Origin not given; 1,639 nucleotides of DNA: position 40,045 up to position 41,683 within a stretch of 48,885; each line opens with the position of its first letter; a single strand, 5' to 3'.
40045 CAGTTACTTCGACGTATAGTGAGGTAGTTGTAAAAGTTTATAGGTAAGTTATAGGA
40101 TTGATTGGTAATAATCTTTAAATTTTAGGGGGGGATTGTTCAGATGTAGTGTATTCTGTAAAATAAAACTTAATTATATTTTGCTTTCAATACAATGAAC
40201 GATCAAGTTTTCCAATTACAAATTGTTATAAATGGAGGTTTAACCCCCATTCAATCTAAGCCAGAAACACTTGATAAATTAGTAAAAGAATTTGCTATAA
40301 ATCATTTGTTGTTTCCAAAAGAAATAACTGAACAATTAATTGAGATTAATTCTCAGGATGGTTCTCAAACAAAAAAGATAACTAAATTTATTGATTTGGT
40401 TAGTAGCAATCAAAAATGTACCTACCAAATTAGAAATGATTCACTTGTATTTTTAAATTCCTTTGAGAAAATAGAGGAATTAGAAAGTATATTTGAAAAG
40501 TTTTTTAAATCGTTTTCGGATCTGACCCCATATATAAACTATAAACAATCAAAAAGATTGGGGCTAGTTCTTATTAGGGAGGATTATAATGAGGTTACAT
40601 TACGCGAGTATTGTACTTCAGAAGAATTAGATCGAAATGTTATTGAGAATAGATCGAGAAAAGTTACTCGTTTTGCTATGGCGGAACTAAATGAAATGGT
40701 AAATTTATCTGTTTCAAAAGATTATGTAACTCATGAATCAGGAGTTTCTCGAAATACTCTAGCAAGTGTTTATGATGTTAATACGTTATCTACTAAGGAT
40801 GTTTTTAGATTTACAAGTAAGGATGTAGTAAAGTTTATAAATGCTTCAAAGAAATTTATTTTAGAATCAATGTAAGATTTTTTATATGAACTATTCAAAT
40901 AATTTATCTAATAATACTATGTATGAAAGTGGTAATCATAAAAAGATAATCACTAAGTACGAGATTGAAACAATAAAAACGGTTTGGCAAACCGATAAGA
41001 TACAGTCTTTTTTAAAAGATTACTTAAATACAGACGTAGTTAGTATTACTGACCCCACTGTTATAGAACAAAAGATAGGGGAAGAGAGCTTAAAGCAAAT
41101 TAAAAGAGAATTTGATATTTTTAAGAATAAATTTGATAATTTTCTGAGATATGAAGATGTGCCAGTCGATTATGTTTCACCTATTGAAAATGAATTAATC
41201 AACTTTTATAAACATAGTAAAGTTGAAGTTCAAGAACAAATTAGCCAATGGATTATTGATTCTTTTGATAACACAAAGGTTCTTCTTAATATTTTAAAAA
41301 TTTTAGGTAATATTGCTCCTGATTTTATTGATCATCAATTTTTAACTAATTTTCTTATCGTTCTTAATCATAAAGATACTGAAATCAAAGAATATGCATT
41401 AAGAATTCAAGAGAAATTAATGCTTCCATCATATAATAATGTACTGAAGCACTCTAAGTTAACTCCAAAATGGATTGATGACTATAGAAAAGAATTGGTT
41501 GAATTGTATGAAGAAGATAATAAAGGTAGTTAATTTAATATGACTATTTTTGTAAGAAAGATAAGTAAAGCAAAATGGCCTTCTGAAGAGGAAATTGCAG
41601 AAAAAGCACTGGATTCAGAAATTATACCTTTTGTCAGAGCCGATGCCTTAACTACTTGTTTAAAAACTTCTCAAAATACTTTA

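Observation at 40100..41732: AT-rich three-gene cassette after the endolysin, where an integrase would be expected: candidate novel accessory or defence module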

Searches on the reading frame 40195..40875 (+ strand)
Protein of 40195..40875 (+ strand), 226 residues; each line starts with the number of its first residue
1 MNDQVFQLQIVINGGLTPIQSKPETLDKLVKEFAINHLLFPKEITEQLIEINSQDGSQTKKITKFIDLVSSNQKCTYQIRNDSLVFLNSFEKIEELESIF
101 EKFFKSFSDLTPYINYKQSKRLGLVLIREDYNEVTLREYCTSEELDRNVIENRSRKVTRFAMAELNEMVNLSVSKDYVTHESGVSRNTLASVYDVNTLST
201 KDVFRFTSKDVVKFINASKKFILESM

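Call 5: search_protein_families(library=pfam, proteins=[window:40195-40875:+], max_evalue=1)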
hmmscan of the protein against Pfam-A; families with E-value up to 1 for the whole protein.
window:40195-40875:+ (226 aa): 1 family
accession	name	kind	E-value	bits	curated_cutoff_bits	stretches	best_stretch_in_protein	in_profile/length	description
PF19141.5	DUF5824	-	0.12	13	25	1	144-194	33-79/127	Family of unknown function (DUF5824)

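Call 6: search_protein_families(library=padloc, proteins=[window:40195-40875:+], max_evalue=1)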
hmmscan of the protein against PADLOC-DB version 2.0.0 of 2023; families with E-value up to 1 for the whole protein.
window:40195-40875:+ (226 aa): 0 families

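Call 7: search_protein_families(library=phrogs, proteins=[window:40195-40875:+], max_evalue=1)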
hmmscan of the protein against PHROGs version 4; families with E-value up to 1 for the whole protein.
window:40195-40875:+ (226 aa): 2 families
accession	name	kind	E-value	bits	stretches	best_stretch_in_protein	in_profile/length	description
phrog_13731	-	unknown function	1.1e-156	520.5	1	1-226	1-226/226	-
phrog_4547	-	unknown function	0.21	12.9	1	126-154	72-100/105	-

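Call 12: find_homologous_proteins(query=window:40195-40875:+, max_evalue=0.01)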
Query window:40195-40875:+ (226 aa): 7 proteins with E <= 0.01 among 308 candidates.
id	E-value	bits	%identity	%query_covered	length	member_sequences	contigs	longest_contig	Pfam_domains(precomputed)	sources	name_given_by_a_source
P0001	2.0e-131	454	100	96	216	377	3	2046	-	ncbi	ncbi:hypothetical protein RFZ03_00125, partial [Acinetobacter baumannii]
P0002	1.2e-101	357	73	100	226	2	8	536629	-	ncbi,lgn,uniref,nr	ncbi:hypothetical protein ABTF34_03935 [Acinetobacter baumannii]|uniref:hypothetical protein n=1 Tax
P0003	1.3e-101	357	74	100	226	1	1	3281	-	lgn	-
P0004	8.9e-98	344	72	100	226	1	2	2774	-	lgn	-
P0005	1.0e-96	341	70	100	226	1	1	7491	-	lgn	-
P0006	2.1e-96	340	71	100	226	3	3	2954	-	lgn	-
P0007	2.2e-93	330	69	100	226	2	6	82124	-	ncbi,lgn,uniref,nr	ncbi:hypothetical protein [Acinetobacter pittii]|uniref:hypothetical protein n=1 Tax=Acinetobacter p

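Call 21: search_protein_families(library=ncbifam, proteins=[window:40195-40875:+], max_evalue=1)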
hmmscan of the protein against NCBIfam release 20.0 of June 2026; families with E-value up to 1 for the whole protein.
window:40195-40875:+ (226 aa): 0 families

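Call 41: search_protein_representatives(alignment_id=A1)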
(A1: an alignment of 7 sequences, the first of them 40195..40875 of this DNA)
Query: 7 sequences, 226 profile positions. Proteins with E-value up to 0.001 (for the whole library): 11; up to 1e-10: 7; up to 1e-30: 4. The best 11 are listed.
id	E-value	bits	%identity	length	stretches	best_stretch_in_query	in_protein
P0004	1.0e-131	454.0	-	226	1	1-226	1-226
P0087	3.2e-35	138.4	-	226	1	4-218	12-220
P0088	2.8e-33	132.1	-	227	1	7-220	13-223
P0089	6.6e-31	124.3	-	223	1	2-222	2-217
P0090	2.0e-29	119.5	-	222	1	7-217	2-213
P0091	3.1e-21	92.7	-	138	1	1-130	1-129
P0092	8.3e-21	91.3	-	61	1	39-88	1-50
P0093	7.3e-08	48.9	-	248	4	130-174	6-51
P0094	5.5e-05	39.5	-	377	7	127-177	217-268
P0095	3.0e-04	37.1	-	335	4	47-87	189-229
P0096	3.6e-04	36.9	-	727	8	128-176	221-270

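Call 53: predict_structure(alignment_id=A1)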
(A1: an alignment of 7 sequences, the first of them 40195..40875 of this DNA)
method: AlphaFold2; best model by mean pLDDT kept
length: 226 residues; sequences in the alignment: 7
mean_pLDDT: 57.3   pTM: 0.60
mean pLDDT of the five models: 57.3, 50.3, 46.6, 44.3, 36.6
residues with pLDDT >= 90: 0; 70-90: 46; 50-70: 109; < 50: 71
segments of 3 or more residues with pLDDT < 50: 16-18, 20-24, 49-53, 145-160, 168-194, 199-204
pLDDT, mean of each block of 10 residues (from residue 1): 65 57 50 63 57 52 64 65 73 77 70 61 65 52 46 39 53 41 35 48 54 71 62
secondary structure, 60 per line:
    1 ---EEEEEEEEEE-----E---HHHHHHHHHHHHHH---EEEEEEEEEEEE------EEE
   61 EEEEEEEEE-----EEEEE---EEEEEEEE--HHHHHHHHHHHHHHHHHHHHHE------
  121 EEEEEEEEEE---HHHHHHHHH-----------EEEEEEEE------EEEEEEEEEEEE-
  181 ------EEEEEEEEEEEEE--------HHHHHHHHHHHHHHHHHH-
elements in order: E4-13 H23-36 E40-51 E58-69 E75-79 E83-90 H93-113 E121-130 H134-142 E154-161 E168-179 E187-199 H208-225

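Call 61: search_solved_structures(query=A6, max_evalue=10)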
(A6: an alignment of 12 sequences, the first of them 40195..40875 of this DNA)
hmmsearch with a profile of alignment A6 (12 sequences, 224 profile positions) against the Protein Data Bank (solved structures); distinct sequences matched with E-value up to 10: 11.
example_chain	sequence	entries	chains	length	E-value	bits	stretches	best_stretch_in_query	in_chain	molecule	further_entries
9fhn_A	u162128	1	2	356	0.076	15.6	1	70-126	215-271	arginine kinase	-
4wo8_A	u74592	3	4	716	0.077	15.6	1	68-126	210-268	Taurocyamine kinase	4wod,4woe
9fig_A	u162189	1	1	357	0.1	15.2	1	70-126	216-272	arginine kinase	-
9fho_A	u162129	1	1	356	0.11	15.1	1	68-126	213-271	arginine kinase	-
5u8e_A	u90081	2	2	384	0.38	13.4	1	78-126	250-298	arginine kinase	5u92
7re6_A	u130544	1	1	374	0.54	12.9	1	78-126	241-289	Arginine kinase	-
4am1_A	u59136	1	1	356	0.83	12.2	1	69-126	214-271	ARGININE KINASE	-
4bg4_A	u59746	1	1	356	0.84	12.2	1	69-126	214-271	ARGININE KINASE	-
4bg4_B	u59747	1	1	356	0.85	12.2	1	69-126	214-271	ARGININE KINASE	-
4bhl_A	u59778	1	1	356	0.91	12.1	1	69-126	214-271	ARGININE KINASE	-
6bxm_A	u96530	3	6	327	1.8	11.1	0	102-145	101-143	Diphthamide biosynthesis enzyme Dph2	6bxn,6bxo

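Call 64: search_solved_structures(query=A6, max_evalue=1, show_alignments=3)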
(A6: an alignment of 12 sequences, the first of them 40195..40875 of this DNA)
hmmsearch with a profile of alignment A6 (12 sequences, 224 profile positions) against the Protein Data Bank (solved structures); distinct sequences matched with E-value up to 1: 10.
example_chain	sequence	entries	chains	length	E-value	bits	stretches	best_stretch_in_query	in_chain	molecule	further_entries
9fhn_A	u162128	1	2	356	0.076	15.6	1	70-126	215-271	arginine kinase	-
4wo8_A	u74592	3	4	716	0.077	15.6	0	68-126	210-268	Taurocyamine kinase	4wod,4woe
9fig_A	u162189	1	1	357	0.1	15.2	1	70-126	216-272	arginine kinase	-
9fho_A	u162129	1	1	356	0.11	15.1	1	68-126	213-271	arginine kinase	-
5u8e_A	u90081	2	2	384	0.38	13.4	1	78-126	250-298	arginine kinase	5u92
7re6_A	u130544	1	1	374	0.54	12.9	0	78-126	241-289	Arginine kinase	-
4am1_A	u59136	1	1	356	0.83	12.2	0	69-126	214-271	ARGININE KINASE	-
4bg4_A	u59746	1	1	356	0.84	12.2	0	69-126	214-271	ARGININE KINASE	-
4bg4_B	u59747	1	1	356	0.85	12.2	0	69-126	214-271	ARGININE KINASE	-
4bhl_A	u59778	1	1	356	0.91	12.1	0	69-126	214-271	ARGININE KINASE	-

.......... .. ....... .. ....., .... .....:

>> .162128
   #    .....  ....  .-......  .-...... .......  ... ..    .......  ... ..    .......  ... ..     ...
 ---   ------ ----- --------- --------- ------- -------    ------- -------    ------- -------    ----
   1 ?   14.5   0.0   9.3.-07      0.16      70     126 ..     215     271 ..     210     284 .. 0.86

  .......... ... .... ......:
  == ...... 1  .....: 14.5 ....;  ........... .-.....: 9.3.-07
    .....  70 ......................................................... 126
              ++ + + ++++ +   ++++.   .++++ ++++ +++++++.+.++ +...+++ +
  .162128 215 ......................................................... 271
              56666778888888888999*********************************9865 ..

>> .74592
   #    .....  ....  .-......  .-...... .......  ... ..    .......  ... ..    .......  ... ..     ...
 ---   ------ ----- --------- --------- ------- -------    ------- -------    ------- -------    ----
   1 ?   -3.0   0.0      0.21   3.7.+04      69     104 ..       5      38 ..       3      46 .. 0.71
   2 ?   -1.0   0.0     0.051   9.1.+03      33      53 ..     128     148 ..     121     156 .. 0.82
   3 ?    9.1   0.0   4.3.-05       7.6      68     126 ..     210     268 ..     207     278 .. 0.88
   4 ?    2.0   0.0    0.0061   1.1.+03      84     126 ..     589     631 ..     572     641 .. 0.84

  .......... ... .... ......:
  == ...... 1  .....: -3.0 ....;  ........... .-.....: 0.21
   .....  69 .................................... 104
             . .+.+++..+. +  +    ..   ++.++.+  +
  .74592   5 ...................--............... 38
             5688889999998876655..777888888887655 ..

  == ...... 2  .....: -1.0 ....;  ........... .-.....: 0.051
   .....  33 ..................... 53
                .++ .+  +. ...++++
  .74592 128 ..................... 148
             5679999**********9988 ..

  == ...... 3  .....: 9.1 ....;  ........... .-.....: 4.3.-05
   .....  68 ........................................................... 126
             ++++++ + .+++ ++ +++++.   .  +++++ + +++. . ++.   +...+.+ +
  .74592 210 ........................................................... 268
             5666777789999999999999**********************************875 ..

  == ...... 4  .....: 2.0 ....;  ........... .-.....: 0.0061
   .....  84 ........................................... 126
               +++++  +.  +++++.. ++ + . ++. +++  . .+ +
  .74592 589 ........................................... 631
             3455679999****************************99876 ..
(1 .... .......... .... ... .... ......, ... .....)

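Call 65: search_protein_families(library=pfam, alignment_id=A6, max_evalue=10)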
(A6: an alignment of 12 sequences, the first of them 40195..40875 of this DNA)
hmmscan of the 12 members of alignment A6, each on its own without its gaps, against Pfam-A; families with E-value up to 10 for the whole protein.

A. member 1, window:40195-40875:+ (226 aa): 1 family
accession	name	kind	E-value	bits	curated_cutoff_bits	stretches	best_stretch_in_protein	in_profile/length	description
PF19141.5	DUF5824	-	0.12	13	25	1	144-194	33-79/127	Family of unknown function (DUF5824)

B. families by the number of members that match (of 12 scanned): 9 families
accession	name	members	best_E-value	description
PF23421.1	DUF7109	1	0.024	Family of unknown function (DUF7109)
PF05295.16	Luciferase_N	1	0.056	Luciferase/LBP N-terminal domain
PF09426.16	Nyv1_longin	1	0.087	Vacuolar R-SNARE Nyv1, longin domain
PF18344.7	CBM32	1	0.092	Carbohydrate binding module family 32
PF05389.17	MecA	1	0.1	Negative regulator of genetic competence (MecA)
PF19141.5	DUF5824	1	0.12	Family of unknown function (DUF5824)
PF12108.13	SF3a60_bindingd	1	0.12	Splicing factor SF3a60 binding domain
PF05728.18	UPF0227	1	0.23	Uncharacterised protein family (UPF0227)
PF13905.12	Thioredoxin_8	1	0.64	Thioredoxin-like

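Call 87: search_solved_structures(query=A10, max_evalue=10)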
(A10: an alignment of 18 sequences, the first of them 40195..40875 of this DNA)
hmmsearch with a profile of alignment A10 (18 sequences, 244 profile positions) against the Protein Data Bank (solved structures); distinct sequences matched with E-value up to 10: 1.
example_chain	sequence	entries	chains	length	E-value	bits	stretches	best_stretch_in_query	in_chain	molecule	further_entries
8vjl_B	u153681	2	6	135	0.094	15.2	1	118-172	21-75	RNA polymerase sigma factor | RNA polymerase sigma-K factor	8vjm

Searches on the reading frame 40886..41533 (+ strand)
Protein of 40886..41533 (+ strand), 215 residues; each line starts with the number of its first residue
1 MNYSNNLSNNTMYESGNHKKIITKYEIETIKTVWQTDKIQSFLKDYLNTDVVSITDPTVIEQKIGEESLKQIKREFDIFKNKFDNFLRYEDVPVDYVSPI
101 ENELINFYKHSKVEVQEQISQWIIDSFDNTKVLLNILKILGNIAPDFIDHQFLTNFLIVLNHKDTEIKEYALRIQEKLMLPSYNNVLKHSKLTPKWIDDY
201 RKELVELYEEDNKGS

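Call 5: search_protein_families(library=pfam, proteins=[window:40886-41533:+], max_evalue=1)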
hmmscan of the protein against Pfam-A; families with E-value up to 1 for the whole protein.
window:40886-41533:+ (215 aa): 2 families
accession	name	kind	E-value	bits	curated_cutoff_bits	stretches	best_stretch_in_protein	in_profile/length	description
PF07700.20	HNOB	-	0.053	13.9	25.5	1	59-149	11-97/163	Haem-NO-binding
PF21594.4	UBA_MELK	-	0.11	12.9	27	1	103-134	8-39/43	Maternal embryonic leucine zipper kinase, UBA domain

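Call 6: search_protein_families(library=padloc, proteins=[window:40886-41533:+], max_evalue=1)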
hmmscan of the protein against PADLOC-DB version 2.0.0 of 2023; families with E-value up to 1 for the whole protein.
window:40886-41533:+ (215 aa): 0 families

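Call 7: search_protein_families(library=phrogs, proteins=[window:40886-41533:+], max_evalue=1)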
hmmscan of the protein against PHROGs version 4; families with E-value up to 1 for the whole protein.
window:40886-41533:+ (215 aa): 1 family
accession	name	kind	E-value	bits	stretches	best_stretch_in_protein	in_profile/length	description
phrog_14576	-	unknown function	2.8e-149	495.3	1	1-215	1-215/215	-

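Call 21: search_protein_families(library=ncbifam, proteins=[window:40886-41533:+], max_evalue=1)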
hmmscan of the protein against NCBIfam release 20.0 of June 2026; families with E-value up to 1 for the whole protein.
window:40886-41533:+ (215 aa): 1 family
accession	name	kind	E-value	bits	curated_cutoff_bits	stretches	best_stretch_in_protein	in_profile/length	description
NF002126.0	PRK00964.1-4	subfamily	0.1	12.1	161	1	11-72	97-156/186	tetrahydromethanopterin S-methyltransferase subunit A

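Call 23: find_homologous_proteins(query=window:40886-41533:+, max_evalue=0.01)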
Query window:40886-41533:+ (215 aa): 39 proteins with E <= 0.01 among 186 candidates.
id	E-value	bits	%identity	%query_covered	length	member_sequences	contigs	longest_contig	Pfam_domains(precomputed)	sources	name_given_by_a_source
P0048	8.9e-134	461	100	100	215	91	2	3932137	-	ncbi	ncbi:hypothetical protein ACOCHY_12620 [Acinetobacter baumannii]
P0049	2.7e-115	401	100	87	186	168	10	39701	-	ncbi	ncbi:hypothetical protein KSA91_19175, partial [Acinetobacter baumannii]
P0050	1.4e-107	376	100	82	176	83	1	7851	-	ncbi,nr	ncbi:hypothetical protein B8Z49_RS18000, partial [Acinetobacter baumannii]|nr:hypothetical protein [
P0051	6.9e-102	357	80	94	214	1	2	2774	-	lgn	-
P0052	5.0e-99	348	81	98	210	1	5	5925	-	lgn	-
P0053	1.9e-98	346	81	98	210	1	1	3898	-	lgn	-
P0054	1.2e-97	343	81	95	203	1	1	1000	-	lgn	-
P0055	5.5e-96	338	75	99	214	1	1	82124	-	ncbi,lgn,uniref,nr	ncbi:hypothetical protein [Acinetobacter pittii]|uniref:hypothetical protein n=1 Tax=Acinetobacter p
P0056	7.3e-96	338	75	99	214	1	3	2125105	-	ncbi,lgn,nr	ncbi:hypothetical protein AXY20_RS09530 [Acinetobacter baumannii]|nr:hypothetical protein [Acinetoba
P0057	3.3e-95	335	75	99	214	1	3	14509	-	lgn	-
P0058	8.5e-91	321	73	100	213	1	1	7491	-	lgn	-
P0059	1.8e-69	251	100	56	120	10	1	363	-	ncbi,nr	ncbi:hypothetical protein LJ595_004007, partial [Acinetobacter baumannii]|nr:hypothetical protein [A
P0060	9.2e-66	239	90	59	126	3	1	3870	-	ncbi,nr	ncbi:hypothetical protein OHW28_17680, partial [Acinetobacter baumannii]|nr:hypothetical protein [Ac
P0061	3.5e-54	201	57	76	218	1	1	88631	-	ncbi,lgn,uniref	ncbi:hypothetical protein [Acinetobacter sp. G11]|uniref:hypothetical protein n=1 Tax=Acinetobacter 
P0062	4.1e-53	198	57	76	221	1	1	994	-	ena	-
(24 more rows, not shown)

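Call 62: search_solved_structures(query=A7, max_evalue=10)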
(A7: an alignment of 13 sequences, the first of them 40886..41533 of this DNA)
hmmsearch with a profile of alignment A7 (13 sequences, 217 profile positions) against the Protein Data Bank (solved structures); distinct sequences matched with E-value up to 10: 2.
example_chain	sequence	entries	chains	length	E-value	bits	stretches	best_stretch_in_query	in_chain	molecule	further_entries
4rzp_A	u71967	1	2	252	7.2e-05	25.9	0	148-183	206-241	Engineered Protein OR366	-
8fjg_A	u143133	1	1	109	5.7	9.8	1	13-99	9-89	H12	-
